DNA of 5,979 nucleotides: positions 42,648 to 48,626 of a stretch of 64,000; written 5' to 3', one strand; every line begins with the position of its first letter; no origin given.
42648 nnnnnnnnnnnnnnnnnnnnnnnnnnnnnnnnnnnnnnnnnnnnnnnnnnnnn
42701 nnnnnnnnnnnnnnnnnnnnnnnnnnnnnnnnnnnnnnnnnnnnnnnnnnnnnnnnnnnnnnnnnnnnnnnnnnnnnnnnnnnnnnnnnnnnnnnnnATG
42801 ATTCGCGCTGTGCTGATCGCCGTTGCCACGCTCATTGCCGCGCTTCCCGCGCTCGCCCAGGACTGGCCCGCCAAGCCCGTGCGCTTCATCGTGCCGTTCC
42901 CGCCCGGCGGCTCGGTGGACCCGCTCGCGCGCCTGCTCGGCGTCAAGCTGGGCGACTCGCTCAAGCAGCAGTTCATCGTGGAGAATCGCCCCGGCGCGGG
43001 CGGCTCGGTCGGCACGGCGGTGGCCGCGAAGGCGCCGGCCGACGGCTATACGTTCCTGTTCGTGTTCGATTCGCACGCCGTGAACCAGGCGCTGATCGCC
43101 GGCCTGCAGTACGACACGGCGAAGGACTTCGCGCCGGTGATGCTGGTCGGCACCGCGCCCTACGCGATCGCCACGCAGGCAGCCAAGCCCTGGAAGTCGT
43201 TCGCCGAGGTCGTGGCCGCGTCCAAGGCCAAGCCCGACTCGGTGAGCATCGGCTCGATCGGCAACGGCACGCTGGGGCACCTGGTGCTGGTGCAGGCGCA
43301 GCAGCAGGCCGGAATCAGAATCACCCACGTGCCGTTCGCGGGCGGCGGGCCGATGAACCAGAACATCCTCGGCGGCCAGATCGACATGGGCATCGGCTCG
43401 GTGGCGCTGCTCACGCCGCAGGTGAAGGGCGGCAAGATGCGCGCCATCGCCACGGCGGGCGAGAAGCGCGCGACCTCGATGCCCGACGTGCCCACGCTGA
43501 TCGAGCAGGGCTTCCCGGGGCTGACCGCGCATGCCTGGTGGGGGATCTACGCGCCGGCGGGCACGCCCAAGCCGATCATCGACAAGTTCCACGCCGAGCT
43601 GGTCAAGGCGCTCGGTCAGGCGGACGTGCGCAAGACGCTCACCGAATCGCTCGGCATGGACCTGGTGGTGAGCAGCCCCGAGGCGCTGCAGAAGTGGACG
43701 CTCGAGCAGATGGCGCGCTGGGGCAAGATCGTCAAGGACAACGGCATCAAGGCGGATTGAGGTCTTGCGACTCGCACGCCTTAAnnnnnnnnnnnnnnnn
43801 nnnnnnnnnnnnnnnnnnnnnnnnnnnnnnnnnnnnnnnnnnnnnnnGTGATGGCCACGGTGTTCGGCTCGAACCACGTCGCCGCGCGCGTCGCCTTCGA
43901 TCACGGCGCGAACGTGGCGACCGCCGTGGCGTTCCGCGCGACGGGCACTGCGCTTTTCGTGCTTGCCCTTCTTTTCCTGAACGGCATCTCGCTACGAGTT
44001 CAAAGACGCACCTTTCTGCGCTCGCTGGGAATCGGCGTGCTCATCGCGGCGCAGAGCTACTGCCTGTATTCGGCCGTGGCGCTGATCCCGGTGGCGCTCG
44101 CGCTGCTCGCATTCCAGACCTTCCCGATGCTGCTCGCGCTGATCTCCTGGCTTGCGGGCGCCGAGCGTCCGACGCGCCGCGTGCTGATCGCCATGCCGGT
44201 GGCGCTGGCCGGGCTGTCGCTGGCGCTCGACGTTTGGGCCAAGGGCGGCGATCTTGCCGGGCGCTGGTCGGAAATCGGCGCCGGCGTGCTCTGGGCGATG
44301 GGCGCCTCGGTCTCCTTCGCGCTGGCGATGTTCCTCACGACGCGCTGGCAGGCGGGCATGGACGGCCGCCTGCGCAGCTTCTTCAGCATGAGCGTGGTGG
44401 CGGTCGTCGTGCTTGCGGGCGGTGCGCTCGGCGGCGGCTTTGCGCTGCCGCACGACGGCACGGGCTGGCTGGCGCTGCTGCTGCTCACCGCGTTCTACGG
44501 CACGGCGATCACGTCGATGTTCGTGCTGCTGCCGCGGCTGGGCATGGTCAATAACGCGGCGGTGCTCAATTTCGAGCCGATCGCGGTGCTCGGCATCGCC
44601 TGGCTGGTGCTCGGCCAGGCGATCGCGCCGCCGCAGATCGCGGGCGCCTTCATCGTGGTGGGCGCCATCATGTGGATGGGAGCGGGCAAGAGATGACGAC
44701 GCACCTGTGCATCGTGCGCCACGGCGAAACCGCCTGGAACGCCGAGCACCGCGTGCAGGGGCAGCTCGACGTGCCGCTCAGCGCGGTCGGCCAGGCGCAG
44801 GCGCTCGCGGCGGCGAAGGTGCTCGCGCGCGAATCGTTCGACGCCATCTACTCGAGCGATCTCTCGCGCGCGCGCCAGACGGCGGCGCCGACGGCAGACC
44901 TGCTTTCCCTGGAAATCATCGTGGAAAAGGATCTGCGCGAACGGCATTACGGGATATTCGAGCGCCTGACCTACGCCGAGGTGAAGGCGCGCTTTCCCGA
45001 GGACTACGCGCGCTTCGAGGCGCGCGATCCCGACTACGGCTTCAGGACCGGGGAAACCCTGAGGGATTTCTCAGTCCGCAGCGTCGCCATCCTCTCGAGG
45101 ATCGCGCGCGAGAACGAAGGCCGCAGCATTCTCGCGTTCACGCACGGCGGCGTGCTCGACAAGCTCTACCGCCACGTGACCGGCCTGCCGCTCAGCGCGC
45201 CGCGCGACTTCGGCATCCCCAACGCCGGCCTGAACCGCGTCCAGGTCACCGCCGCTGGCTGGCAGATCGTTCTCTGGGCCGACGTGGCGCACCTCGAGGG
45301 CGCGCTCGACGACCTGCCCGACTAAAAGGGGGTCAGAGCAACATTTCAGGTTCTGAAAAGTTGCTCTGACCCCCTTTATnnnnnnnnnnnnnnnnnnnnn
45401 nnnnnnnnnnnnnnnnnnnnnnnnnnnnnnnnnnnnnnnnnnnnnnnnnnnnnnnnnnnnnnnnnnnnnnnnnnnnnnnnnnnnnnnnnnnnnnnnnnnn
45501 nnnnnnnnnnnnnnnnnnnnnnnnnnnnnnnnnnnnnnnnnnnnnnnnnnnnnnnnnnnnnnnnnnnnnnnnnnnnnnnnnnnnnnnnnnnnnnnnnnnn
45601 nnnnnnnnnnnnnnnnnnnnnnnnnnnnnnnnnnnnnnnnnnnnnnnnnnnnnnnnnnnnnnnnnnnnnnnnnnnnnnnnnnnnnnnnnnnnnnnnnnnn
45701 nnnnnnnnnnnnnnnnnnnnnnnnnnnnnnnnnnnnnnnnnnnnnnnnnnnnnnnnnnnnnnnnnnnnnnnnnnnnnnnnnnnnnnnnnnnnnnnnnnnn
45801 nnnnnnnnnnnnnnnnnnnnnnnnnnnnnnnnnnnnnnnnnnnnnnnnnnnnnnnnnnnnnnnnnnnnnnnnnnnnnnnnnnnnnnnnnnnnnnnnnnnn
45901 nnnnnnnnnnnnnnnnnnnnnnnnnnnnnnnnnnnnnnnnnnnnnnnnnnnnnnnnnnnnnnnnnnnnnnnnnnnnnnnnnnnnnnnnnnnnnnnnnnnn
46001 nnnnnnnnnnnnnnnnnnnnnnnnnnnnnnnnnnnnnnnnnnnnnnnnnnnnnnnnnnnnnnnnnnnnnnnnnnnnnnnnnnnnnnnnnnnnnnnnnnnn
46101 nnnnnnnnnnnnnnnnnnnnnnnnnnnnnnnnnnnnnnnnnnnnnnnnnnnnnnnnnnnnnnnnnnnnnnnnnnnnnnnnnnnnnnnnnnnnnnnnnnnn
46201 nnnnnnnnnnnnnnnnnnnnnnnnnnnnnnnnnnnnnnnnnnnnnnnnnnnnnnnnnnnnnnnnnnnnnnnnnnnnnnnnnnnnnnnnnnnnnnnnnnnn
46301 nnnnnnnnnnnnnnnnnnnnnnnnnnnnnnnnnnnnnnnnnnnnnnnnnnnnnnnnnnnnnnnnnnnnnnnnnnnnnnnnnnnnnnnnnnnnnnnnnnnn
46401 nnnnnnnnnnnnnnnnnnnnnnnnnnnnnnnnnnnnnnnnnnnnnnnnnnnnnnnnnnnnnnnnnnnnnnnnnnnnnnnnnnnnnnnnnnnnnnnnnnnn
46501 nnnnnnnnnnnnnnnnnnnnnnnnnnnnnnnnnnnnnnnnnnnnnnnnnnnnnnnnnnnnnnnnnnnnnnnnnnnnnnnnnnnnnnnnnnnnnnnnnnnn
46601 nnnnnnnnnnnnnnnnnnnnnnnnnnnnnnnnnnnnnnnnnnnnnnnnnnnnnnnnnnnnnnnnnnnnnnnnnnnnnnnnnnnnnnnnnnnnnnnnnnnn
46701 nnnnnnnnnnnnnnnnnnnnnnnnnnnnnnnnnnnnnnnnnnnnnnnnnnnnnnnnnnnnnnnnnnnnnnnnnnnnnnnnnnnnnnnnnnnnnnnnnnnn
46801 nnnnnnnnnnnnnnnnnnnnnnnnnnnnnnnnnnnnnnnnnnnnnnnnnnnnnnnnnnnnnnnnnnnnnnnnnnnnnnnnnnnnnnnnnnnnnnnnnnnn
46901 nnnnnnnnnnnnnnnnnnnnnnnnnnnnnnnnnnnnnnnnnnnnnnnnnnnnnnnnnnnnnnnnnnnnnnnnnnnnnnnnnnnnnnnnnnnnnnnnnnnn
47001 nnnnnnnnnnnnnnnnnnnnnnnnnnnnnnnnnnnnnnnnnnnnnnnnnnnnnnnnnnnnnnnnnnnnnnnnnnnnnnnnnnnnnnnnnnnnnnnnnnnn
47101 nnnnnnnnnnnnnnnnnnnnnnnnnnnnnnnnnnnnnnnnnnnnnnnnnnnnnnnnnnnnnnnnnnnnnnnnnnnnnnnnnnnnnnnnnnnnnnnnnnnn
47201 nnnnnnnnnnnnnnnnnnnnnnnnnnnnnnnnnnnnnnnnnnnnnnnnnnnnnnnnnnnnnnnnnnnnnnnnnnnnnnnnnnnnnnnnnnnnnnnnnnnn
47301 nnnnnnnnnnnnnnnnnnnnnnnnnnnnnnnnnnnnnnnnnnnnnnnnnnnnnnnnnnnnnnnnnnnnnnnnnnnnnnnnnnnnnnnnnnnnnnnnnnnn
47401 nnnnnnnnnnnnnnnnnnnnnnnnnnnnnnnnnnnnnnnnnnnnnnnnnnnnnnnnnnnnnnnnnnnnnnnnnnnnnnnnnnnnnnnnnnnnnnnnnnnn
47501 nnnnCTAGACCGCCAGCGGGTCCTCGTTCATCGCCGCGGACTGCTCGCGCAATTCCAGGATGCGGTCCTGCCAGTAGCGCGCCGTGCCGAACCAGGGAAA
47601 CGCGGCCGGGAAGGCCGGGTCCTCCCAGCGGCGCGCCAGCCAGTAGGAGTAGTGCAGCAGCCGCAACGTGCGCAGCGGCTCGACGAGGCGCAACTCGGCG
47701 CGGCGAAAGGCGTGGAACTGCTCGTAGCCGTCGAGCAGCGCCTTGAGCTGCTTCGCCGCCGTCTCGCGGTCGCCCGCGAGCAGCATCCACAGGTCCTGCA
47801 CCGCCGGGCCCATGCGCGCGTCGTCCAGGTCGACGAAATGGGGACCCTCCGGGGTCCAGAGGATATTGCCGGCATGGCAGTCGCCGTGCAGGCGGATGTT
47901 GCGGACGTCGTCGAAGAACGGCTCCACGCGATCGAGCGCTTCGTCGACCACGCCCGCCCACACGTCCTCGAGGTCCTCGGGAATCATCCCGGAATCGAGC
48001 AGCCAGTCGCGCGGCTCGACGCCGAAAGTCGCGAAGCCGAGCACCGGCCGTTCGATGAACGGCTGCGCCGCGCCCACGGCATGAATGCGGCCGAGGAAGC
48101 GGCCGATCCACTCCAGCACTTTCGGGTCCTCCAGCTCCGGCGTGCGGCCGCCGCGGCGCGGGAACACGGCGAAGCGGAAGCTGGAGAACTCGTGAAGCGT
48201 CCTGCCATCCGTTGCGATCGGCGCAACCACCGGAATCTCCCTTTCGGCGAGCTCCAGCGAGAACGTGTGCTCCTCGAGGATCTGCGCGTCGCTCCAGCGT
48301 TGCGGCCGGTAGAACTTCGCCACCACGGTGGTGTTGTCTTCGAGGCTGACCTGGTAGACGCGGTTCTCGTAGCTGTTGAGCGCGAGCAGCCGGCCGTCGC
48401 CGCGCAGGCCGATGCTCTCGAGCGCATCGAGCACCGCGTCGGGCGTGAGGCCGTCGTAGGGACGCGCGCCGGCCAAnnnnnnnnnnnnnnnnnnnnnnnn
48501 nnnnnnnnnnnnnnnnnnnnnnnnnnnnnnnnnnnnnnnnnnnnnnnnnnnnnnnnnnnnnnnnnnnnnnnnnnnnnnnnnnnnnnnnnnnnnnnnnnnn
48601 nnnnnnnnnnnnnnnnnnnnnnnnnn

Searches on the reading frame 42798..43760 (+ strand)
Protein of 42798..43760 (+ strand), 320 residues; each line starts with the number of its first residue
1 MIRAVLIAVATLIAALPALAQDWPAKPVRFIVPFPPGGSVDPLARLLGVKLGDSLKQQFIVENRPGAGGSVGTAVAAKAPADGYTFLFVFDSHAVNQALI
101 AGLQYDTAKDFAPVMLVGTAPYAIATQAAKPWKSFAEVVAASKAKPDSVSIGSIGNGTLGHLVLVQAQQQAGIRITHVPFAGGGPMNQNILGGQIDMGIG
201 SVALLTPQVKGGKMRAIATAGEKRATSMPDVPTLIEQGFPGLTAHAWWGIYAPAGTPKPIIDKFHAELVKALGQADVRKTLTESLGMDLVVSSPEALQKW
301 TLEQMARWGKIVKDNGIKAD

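Call 11: search_protein_families(library=pfam, proteins=[window:42798-43760:+], max_evalue=0.001)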
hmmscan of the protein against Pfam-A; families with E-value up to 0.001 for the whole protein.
window:42798-43760:+ (320 aa): 1 family
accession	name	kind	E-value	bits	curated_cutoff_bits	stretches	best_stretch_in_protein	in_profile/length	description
PF03401.19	TctC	-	6.2e-60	203.5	27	1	44-316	2-273/274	Tripartite tricarboxylate transporter family receptor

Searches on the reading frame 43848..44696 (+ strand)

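Call 11: search_protein_families(library=pfam, proteins=[window:43848-44696:+], max_evalue=0.001)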
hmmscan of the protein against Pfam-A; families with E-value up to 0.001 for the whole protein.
window:43848-44696:+ (282 aa): 1 family
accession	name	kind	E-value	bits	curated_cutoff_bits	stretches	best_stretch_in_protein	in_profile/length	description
PF00892.27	EamA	-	1.7e-19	70.8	28.2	2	145-277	2-133/135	EamA-like transporter family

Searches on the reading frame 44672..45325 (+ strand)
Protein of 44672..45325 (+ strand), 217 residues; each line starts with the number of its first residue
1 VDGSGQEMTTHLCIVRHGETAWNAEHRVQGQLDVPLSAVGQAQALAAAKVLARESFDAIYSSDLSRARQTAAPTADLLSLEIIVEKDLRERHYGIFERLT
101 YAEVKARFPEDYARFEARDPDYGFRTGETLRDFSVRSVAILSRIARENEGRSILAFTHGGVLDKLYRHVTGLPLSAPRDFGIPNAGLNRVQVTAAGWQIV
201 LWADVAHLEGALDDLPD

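Call 13: search_protein_families(library=pfam, proteins=[window:44672-45325:+], max_evalue=0.001)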
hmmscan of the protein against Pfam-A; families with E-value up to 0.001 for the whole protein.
window:44672-45325:+ (217 aa): 1 family
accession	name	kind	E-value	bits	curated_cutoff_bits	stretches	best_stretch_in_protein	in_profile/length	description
PF00300.27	His_Phos_1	-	1.7e-63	214.3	21.7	1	12-204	1-193/194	Histidine phosphatase superfamily (branch 1)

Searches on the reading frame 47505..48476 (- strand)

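Call 13: search_protein_families(library=pfam, proteins=[window:47505-48476:-], max_evalue=0.001)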
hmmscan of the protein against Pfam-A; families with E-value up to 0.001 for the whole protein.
window:47505-48476:- (323 aa): 1 family
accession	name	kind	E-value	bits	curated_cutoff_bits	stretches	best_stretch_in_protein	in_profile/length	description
PF01636.29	APH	-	2e-38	133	23.2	1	34-259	6-233/239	Phosphotransferase enzyme family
